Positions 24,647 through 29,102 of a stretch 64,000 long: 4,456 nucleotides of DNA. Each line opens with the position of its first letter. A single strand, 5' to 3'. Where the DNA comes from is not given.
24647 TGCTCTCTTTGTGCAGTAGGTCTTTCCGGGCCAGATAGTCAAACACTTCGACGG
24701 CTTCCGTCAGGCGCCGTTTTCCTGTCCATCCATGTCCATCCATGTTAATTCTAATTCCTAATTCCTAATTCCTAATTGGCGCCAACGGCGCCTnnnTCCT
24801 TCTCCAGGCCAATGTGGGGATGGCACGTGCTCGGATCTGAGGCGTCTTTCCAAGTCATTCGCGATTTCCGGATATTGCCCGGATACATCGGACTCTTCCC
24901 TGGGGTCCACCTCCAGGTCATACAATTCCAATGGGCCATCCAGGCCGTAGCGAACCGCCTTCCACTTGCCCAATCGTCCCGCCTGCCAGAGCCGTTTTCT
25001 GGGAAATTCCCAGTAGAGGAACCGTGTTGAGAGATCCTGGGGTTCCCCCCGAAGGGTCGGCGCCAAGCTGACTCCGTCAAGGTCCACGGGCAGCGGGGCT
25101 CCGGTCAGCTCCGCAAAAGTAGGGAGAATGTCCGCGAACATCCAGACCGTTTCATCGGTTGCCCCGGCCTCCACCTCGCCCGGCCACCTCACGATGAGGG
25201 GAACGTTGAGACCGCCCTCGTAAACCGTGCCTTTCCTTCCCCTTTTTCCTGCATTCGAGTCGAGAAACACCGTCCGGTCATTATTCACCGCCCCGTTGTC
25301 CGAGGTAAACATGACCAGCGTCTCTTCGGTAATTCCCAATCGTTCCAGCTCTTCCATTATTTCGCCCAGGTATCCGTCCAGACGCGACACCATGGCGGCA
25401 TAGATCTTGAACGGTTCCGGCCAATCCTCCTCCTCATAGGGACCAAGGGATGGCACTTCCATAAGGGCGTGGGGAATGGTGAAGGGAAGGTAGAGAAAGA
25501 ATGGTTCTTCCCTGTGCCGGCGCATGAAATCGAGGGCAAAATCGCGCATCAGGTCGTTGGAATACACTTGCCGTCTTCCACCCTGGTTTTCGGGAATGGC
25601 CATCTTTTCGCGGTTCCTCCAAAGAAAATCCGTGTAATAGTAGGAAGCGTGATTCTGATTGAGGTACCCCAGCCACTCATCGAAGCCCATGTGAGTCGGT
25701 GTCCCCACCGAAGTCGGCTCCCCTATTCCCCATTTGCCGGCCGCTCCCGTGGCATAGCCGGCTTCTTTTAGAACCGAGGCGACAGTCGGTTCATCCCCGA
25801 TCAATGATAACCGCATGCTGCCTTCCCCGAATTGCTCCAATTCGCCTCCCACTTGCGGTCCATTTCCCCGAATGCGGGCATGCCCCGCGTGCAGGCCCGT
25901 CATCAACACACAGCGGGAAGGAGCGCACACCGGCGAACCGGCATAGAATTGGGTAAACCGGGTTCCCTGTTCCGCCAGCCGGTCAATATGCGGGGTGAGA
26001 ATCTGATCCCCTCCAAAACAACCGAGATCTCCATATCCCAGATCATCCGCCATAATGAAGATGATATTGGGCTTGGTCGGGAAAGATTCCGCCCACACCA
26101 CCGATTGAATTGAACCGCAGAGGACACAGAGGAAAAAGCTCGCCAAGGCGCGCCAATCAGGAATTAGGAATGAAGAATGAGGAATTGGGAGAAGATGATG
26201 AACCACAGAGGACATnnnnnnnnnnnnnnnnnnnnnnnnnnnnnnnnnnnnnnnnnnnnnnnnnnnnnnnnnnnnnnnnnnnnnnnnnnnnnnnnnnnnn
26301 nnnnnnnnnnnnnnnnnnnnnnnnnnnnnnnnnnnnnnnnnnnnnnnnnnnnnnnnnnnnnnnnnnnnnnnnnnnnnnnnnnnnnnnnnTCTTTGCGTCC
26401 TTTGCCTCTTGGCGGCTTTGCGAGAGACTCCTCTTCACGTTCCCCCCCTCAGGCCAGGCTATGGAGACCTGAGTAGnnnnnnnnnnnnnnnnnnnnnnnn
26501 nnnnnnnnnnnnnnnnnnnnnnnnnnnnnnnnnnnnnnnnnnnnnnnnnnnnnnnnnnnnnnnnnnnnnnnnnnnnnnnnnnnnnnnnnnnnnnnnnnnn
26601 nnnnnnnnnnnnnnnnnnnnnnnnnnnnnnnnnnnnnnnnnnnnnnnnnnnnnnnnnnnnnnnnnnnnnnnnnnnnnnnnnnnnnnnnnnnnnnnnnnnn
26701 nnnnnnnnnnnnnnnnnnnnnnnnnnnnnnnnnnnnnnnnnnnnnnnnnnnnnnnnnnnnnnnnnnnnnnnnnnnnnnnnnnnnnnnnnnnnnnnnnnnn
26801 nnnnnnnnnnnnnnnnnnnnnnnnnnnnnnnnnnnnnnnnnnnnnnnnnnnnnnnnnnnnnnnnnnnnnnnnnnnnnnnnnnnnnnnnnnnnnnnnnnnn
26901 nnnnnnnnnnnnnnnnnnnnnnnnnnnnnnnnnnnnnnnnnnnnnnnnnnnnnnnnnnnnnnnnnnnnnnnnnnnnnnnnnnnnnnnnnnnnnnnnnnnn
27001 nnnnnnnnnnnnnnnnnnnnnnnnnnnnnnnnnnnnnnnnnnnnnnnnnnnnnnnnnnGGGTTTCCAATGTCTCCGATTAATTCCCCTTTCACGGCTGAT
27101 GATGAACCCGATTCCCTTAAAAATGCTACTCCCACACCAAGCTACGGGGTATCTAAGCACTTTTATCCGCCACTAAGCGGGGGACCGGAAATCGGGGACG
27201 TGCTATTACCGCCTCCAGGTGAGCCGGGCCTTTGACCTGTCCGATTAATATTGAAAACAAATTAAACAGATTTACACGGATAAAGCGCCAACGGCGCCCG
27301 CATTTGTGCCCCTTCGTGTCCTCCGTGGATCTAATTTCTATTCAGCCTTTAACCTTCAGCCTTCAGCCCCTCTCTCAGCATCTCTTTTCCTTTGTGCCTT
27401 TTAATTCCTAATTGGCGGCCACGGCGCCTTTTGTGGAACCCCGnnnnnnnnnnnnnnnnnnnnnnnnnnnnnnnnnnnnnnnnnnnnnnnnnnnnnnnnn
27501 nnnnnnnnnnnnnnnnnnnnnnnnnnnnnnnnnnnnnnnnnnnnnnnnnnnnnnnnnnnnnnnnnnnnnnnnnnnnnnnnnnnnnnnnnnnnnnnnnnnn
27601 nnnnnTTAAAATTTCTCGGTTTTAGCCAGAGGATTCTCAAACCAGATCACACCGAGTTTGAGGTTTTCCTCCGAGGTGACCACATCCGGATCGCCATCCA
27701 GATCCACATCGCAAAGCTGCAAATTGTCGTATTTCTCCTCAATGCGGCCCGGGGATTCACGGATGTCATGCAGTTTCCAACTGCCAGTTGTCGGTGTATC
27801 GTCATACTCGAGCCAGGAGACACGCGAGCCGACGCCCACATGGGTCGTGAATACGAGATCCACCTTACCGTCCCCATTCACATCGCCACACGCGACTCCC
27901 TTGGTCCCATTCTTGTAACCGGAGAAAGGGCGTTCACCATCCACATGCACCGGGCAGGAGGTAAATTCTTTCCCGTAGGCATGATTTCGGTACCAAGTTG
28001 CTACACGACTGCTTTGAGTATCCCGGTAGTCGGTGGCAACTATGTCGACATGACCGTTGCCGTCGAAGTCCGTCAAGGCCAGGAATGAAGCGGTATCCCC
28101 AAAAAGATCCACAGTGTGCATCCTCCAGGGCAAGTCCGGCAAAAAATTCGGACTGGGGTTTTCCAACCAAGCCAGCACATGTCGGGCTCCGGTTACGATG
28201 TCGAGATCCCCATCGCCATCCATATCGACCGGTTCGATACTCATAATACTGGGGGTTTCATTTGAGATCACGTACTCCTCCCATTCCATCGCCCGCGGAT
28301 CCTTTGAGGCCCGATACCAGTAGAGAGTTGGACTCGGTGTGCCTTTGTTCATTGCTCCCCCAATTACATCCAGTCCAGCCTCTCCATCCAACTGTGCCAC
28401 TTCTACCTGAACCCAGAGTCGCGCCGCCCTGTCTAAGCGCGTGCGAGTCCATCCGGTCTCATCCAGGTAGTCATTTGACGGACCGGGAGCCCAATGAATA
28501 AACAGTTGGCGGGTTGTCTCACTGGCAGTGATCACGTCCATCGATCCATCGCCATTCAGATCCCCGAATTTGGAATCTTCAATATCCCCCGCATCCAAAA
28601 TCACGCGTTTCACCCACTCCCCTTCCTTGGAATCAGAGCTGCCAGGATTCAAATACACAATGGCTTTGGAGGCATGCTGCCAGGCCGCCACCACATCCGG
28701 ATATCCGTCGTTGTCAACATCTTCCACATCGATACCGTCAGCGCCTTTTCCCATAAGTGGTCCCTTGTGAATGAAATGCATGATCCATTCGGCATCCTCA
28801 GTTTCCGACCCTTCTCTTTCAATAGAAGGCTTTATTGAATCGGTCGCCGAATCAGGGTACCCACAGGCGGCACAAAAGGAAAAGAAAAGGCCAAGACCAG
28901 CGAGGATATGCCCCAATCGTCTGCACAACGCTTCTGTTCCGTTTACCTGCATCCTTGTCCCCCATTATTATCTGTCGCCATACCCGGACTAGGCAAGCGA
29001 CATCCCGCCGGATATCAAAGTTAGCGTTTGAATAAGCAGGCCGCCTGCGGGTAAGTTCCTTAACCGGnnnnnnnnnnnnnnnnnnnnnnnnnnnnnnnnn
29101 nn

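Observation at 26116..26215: Signal peptides written in repeat words: sulfatase and beta-helix protein N-termini are encoded by the intergenic vocabulary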

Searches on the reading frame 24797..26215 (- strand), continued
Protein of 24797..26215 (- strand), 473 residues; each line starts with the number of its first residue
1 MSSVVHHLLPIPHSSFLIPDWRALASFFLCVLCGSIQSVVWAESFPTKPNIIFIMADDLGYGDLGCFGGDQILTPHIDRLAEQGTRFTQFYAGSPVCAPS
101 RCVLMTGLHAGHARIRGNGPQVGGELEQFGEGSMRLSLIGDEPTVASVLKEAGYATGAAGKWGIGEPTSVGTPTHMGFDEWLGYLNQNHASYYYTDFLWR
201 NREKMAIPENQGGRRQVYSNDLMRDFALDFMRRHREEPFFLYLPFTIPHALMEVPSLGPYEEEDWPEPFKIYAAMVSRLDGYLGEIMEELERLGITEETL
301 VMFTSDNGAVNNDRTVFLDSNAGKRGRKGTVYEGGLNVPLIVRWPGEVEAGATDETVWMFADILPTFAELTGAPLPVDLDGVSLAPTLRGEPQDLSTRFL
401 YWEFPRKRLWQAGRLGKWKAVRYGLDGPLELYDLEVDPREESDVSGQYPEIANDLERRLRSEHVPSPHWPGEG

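Call 72: find_encoding_contigs(protein=P0265, flank=3000, max_places=2)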
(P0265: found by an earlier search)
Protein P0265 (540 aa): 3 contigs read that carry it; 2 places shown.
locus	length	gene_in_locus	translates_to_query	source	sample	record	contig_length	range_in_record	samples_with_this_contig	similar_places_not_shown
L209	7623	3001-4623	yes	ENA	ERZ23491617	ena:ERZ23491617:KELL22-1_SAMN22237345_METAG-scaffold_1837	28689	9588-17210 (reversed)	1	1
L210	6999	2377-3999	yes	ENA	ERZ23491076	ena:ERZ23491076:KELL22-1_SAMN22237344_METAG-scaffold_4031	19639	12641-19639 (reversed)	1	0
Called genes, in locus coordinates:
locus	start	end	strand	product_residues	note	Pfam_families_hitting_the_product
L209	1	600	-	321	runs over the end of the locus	PF00701:DHDPS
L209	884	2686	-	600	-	PF00474:SSF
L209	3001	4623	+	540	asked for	PF13229:Beta_helix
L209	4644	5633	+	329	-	PF03328:HpcH_HpaI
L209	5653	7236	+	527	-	PF00474:SSF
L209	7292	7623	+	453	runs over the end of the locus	PF00884:Sulfatase, PF01663:Phosphodiest, PF16347:SGSH_C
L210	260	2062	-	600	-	PF00474:SSF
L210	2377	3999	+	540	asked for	PF13229:Beta_helix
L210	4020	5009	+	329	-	PF03328:HpcH_HpaI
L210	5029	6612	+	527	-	PF00474:SSF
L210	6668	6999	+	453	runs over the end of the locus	PF00884:Sulfatase, PF01663:Phosphodiest, PF16347:SGSH_C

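Call 73: find_encoding_contigs(protein=P0272, flank=3000, max_places=2)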
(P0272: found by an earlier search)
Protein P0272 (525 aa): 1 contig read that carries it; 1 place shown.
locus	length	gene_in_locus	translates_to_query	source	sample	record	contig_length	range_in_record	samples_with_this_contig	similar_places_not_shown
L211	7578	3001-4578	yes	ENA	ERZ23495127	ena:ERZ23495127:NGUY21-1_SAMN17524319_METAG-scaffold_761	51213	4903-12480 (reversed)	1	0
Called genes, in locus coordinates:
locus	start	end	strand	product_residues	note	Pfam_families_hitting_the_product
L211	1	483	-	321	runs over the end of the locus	PF00701:DHDPS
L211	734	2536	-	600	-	PF00474:SSF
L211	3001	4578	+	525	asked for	PF13229:Beta_helix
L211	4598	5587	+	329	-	PF03328:HpcH_HpaI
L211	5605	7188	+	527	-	PF00474:SSF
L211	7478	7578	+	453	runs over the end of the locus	PF00884:Sulfatase, PF01663:Phosphodiest, PF16347:SGSH_C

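Call 77: find_encoding_contigs(protein=P0252, flank=2500, max_places=1)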
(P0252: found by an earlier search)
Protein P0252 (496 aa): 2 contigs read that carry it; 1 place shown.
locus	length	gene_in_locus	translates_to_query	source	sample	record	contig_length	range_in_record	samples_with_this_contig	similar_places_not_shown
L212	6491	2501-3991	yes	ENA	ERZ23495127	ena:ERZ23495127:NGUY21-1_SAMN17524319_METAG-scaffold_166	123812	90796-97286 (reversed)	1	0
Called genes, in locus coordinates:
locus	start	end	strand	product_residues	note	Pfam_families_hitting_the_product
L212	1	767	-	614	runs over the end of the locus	PF00884:Sulfatase, PF16347:SGSH_C, PF02985:HEAT (faint), PF13646:HEAT_2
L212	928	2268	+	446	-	PF01839:FG-GAP (faint), PF13517:FG-GAP_3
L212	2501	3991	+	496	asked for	PF00884:Sulfatase, PF01663:Phosphodiest, PF16347:SGSH_C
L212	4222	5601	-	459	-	PF00108:Thiolase_N, PF02803:Thiolase_C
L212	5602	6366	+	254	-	PF00106:adh_short, PF08659:KR, PF23441:SDR, PF13561:adh_short_C2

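Call 78: find_encoding_contigs(protein=P0253, flank=2500, max_places=1)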
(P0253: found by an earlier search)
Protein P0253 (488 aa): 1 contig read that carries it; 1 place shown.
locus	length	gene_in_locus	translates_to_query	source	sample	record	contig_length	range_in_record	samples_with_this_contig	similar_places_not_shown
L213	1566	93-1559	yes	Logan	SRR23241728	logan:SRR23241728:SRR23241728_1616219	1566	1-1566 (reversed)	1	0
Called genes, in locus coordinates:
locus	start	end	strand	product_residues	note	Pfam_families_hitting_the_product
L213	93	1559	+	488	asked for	PF00884:Sulfatase, PF01663:Phosphodiest, PF16347:SGSH_C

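Call 79: find_encoding_contigs(protein=P0249, flank=2500, max_places=1)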
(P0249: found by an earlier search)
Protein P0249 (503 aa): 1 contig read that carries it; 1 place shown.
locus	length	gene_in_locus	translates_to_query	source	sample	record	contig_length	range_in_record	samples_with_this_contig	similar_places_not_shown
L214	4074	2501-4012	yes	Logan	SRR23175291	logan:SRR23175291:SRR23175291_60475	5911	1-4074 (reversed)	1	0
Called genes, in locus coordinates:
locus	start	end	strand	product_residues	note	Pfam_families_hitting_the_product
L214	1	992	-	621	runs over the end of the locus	PF00884:Sulfatase, PF16347:SGSH_C, PF13646:HEAT_2, PF02985:HEAT (faint), PF03130:HEAT_PBS (faint)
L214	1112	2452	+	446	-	PF01839:FG-GAP (faint), PF13517:FG-GAP_3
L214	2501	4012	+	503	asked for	PF00884:Sulfatase, PF01663:Phosphodiest, PF16347:SGSH_C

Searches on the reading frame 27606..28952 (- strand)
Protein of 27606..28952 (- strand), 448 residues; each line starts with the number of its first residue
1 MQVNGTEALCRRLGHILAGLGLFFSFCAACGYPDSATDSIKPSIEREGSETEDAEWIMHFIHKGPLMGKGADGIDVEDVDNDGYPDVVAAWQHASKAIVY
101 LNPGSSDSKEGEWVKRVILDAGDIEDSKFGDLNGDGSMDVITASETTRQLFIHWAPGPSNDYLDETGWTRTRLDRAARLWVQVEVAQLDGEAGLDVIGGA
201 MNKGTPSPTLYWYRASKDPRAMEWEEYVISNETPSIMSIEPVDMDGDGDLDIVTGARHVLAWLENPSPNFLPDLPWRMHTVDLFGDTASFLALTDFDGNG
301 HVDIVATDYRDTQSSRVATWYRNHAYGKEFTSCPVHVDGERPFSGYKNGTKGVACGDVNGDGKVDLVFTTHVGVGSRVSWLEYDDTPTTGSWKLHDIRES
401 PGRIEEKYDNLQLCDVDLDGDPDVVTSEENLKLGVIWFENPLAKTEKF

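Call 54: find_encoding_contigs(protein=window:27606-28952:-, flank=4000, max_places=6)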
Protein window:27606-28952:- (448 aa): no gene with exactly this product is on record in the collection.
